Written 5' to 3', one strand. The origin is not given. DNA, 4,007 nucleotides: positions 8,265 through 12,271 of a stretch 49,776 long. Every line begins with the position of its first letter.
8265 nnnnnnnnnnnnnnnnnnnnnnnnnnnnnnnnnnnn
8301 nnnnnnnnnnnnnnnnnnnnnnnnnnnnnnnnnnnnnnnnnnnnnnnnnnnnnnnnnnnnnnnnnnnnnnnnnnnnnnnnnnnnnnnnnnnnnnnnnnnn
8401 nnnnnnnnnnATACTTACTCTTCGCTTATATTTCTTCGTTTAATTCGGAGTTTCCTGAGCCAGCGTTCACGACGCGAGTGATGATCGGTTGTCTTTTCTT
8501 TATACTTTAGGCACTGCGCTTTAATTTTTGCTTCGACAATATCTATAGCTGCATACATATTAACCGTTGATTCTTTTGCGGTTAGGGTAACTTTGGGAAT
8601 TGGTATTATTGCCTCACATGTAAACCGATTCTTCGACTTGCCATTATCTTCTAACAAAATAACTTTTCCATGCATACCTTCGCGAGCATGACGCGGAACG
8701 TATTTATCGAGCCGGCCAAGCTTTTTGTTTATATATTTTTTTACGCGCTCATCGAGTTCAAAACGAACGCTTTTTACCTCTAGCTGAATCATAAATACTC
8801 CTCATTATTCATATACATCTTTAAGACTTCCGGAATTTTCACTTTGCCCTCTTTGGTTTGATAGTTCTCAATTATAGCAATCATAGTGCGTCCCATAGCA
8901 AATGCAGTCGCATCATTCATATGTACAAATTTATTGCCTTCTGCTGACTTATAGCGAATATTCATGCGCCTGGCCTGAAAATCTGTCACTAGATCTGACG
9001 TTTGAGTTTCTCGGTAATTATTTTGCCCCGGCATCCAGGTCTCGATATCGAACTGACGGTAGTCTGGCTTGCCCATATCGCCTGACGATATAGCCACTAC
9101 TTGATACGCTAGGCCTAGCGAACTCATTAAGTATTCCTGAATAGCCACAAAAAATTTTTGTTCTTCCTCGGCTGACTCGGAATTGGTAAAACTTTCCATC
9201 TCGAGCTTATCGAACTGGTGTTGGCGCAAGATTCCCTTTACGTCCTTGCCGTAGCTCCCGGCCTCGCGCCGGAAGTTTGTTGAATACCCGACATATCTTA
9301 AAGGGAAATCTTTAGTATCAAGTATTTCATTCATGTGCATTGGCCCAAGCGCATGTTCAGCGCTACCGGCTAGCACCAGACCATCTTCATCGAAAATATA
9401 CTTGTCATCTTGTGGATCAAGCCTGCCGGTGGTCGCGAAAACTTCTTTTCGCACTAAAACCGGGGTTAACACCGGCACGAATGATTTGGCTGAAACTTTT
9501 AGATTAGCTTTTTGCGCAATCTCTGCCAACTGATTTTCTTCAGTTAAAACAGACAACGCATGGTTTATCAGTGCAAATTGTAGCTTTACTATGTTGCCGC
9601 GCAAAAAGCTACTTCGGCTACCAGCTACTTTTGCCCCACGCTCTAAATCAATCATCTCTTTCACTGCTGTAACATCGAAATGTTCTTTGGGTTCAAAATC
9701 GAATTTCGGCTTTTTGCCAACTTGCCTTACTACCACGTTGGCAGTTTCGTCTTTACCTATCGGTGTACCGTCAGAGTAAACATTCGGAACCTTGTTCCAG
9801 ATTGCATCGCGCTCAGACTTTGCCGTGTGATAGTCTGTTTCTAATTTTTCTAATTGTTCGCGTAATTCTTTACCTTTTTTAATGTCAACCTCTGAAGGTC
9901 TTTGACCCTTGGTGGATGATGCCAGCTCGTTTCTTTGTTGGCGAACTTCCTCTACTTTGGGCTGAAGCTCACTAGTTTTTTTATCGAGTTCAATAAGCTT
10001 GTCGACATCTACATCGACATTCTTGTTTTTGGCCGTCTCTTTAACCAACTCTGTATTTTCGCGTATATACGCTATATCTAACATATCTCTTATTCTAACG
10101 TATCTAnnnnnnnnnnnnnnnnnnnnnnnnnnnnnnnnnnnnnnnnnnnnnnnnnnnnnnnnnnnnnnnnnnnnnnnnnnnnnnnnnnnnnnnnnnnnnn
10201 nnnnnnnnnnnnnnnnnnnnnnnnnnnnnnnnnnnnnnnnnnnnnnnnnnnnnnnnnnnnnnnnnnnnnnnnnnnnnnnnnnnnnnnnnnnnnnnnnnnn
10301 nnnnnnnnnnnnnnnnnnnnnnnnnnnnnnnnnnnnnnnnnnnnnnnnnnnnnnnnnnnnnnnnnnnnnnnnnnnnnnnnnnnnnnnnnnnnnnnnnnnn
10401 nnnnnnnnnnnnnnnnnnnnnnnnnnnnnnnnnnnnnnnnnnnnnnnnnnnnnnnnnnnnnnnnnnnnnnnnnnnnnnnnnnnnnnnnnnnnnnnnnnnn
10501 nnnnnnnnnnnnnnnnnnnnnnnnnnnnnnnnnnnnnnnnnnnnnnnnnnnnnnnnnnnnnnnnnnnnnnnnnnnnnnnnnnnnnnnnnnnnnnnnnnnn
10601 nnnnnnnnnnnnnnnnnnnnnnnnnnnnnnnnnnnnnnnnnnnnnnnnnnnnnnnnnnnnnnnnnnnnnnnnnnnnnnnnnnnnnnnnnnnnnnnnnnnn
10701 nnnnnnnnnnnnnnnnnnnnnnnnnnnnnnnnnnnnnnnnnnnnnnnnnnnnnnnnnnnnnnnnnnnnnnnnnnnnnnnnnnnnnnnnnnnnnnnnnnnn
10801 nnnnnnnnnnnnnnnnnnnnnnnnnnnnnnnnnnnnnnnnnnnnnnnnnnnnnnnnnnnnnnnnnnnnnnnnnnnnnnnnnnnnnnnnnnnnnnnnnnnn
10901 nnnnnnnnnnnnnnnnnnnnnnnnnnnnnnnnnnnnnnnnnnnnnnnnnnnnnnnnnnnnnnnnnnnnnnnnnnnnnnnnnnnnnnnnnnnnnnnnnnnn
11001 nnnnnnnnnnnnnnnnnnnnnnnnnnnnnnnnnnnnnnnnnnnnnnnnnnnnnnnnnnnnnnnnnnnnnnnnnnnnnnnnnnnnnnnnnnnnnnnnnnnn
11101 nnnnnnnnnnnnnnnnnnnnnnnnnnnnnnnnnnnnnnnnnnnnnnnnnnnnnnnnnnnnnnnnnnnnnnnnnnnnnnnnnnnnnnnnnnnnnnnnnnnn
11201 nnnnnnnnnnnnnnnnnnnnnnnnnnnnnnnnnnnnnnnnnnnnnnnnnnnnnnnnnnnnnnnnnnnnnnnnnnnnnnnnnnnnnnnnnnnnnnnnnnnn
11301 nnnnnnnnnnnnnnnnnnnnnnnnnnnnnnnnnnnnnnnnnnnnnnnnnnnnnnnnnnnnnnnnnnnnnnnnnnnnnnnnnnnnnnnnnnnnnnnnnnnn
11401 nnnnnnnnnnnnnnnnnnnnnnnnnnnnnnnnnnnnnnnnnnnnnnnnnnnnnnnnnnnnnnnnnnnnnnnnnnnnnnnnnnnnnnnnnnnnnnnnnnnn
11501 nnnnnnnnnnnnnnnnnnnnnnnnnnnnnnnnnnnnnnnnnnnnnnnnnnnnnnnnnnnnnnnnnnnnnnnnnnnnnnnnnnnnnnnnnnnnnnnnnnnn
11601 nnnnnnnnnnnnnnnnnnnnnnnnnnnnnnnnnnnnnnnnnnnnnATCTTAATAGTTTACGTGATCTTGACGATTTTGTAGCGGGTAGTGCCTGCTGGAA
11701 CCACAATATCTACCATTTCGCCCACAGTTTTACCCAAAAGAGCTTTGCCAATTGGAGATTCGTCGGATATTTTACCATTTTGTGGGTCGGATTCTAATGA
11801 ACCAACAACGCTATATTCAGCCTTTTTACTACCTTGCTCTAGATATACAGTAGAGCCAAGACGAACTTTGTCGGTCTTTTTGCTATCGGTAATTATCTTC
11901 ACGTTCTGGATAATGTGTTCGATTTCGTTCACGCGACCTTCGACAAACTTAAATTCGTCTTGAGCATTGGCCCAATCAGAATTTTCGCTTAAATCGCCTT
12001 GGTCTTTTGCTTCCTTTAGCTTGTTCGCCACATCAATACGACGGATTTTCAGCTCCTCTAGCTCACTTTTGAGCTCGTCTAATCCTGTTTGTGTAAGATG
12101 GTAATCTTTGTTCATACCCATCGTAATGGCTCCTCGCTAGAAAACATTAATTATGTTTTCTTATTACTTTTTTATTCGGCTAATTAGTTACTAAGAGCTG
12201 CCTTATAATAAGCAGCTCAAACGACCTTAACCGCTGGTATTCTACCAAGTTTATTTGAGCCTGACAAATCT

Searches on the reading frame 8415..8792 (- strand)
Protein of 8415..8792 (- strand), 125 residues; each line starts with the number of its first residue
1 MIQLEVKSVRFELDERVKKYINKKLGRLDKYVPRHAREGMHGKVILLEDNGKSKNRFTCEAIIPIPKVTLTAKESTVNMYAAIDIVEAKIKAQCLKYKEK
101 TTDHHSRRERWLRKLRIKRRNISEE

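Call 59: search_protein_families(library=pfam, proteins=[window:8415-8792:-], max_evalue=0.00001)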
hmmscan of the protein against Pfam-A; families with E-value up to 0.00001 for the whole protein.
window:8415-8792:- (125 aa): 1 family
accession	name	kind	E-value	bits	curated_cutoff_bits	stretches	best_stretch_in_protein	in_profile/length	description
PF02482.25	Ribosomal_S30AE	-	2.5e-16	60.6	23.7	1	5-101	2-87/88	Sigma 54 modulation protein / S30EA ribosomal protein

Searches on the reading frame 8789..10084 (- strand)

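Call 59: search_protein_families(library=pfam, proteins=[window:8789-10084:-], max_evalue=0.00001)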
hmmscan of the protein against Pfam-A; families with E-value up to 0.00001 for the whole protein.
window:8789-10084:- (431 aa): 2 families
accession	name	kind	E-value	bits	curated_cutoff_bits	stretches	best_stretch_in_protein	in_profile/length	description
PF00587.30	tRNA-synt_2b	-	4.5e-29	102.2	29.3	1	234-408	9-179/179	tRNA synthetase class II core domain (G, H, P, S and T)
PF02403.27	Seryl_tRNA_N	-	8.8e-18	65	28.2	1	1-102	1-107/108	Seryl-tRNA synthetase N-terminal domain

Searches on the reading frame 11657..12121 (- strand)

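Call 59: search_protein_families(library=pfam, proteins=[window:11657-12121:-], max_evalue=0.00001)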
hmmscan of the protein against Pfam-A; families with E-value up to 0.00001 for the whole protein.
window:11657-12121:- (154 aa): 2 families
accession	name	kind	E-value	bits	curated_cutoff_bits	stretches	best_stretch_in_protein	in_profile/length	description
PF01272.25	GreA_GreB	-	2.5e-22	79.1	26.9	1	82-154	2-76/77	Transcription elongation factor, GreA/GreB, C-term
PF03449.20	GreA_GreB_N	-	5.8e-19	68.5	24.5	1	9-76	3-71/71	Transcription elongation factor, N-terminal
